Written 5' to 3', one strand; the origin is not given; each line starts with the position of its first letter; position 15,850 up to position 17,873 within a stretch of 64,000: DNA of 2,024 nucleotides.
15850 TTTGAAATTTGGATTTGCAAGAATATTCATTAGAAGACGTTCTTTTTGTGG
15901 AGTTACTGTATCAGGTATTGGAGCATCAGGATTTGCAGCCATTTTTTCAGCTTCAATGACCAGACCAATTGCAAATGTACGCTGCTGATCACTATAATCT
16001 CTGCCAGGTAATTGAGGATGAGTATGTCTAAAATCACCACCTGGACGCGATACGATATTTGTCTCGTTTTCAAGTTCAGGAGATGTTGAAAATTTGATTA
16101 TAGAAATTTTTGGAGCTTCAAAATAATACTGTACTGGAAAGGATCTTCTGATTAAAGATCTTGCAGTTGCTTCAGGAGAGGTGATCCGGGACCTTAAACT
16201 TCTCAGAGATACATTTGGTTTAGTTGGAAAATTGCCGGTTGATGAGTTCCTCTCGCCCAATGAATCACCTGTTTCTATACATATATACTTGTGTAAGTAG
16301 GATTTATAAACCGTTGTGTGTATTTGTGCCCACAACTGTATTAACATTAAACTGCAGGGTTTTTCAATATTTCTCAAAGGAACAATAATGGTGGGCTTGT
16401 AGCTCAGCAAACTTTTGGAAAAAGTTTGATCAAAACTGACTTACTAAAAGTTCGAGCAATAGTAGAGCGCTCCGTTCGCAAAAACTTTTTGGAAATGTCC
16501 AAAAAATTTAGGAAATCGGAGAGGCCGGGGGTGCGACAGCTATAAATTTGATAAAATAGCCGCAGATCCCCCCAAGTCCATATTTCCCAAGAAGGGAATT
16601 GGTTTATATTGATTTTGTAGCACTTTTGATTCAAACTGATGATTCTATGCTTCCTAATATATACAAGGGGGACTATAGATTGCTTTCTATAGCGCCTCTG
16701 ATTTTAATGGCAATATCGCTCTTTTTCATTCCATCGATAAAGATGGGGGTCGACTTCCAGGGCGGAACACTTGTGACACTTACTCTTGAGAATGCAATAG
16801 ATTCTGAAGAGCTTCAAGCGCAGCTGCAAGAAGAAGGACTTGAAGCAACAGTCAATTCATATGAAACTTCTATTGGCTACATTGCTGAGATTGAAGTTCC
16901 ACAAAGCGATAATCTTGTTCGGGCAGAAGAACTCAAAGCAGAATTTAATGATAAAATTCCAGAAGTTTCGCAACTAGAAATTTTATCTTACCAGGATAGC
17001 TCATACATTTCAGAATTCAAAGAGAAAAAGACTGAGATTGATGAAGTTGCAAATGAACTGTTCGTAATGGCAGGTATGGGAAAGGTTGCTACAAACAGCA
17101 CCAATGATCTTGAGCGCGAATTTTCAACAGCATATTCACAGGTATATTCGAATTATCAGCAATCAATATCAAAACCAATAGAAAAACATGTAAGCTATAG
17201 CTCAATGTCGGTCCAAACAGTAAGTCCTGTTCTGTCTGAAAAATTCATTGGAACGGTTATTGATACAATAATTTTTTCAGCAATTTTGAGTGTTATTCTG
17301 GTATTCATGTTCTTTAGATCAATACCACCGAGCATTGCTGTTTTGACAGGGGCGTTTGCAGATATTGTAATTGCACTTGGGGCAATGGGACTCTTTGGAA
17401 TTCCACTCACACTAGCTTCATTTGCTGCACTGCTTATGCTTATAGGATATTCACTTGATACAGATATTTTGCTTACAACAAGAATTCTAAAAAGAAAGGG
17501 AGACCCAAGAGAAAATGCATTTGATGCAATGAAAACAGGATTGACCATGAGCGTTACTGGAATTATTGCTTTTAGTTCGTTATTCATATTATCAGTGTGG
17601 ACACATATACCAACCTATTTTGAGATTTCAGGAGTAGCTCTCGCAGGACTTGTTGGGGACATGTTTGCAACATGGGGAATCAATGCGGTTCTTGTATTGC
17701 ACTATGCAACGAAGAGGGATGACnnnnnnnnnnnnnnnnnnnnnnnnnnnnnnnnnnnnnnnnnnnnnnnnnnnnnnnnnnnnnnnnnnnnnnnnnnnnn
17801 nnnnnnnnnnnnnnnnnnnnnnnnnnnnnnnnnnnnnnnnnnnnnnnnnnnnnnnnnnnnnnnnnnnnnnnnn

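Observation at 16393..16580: tRNA-Ala(CGC) gene with three insertions, two of them sharing sequence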

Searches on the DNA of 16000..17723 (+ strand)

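Call 6: search_rna_families(source=window, start=16000, end=17000, threshold=evalue, max_evalue=10, show_alignments=3)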
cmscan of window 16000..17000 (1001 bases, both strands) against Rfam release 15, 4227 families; matches with E-value up to 10: 1.
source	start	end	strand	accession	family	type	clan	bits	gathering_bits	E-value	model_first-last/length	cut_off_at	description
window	16332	16463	-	RF01948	KCNQ1OT1_3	Gene; lncRNA;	-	20.8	60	2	1-116/116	no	KCNQ1 overlapping transcript 1 conserved region 3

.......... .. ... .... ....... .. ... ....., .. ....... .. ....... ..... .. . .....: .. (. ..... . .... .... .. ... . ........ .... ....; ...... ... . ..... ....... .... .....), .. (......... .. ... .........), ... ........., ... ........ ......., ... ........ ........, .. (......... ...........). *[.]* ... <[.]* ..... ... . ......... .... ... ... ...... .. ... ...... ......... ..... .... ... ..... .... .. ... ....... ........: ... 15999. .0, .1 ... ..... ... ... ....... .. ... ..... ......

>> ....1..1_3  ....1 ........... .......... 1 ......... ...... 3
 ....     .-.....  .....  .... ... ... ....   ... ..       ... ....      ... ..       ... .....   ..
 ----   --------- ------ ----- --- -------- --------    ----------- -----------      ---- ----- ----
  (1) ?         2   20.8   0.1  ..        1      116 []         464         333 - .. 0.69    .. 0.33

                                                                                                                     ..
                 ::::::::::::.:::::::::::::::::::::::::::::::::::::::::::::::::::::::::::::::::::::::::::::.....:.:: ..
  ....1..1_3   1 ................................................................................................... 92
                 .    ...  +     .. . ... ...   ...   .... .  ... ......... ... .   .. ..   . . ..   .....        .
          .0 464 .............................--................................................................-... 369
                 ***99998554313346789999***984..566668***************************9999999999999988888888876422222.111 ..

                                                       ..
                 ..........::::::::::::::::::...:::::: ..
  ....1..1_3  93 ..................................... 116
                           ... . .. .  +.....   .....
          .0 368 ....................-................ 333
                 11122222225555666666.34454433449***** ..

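Call 31: search_rna_families(sources=[L032, L008, L019], threshold=gathering, show_alignments=2)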
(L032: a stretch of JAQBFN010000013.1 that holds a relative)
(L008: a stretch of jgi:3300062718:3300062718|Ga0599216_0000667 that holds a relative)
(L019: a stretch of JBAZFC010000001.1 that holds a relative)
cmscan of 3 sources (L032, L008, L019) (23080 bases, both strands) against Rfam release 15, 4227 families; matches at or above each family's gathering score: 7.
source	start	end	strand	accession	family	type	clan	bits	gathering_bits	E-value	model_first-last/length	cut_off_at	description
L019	5899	5970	+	RF00005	tRNA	Gene; tRNA;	CL00001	69.8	29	1.3e-13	1-71/71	no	tRNA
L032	3251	3322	-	RF00005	tRNA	Gene; tRNA;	CL00001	64.9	29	2.8e-12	1-71/71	no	tRNA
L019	6621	6692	+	RF00005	tRNA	Gene; tRNA;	CL00001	62.9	29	9.9e-12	1-71/71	no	tRNA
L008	2840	2911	+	RF00005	tRNA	Gene; tRNA;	CL00001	62.1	29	1.6e-11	1-71/71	no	tRNA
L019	6290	6378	+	RF00005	tRNA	Gene; tRNA;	CL00001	56.4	29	6.1e-10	1-71/71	no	tRNA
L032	2676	2759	-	RF00005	tRNA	Gene; tRNA;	CL00001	53.1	29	5.2e-09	1-71/71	no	tRNA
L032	4355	4452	-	RF00005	tRNA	Gene; tRNA;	CL00001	50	29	3.6e-08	1-71/71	no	tRNA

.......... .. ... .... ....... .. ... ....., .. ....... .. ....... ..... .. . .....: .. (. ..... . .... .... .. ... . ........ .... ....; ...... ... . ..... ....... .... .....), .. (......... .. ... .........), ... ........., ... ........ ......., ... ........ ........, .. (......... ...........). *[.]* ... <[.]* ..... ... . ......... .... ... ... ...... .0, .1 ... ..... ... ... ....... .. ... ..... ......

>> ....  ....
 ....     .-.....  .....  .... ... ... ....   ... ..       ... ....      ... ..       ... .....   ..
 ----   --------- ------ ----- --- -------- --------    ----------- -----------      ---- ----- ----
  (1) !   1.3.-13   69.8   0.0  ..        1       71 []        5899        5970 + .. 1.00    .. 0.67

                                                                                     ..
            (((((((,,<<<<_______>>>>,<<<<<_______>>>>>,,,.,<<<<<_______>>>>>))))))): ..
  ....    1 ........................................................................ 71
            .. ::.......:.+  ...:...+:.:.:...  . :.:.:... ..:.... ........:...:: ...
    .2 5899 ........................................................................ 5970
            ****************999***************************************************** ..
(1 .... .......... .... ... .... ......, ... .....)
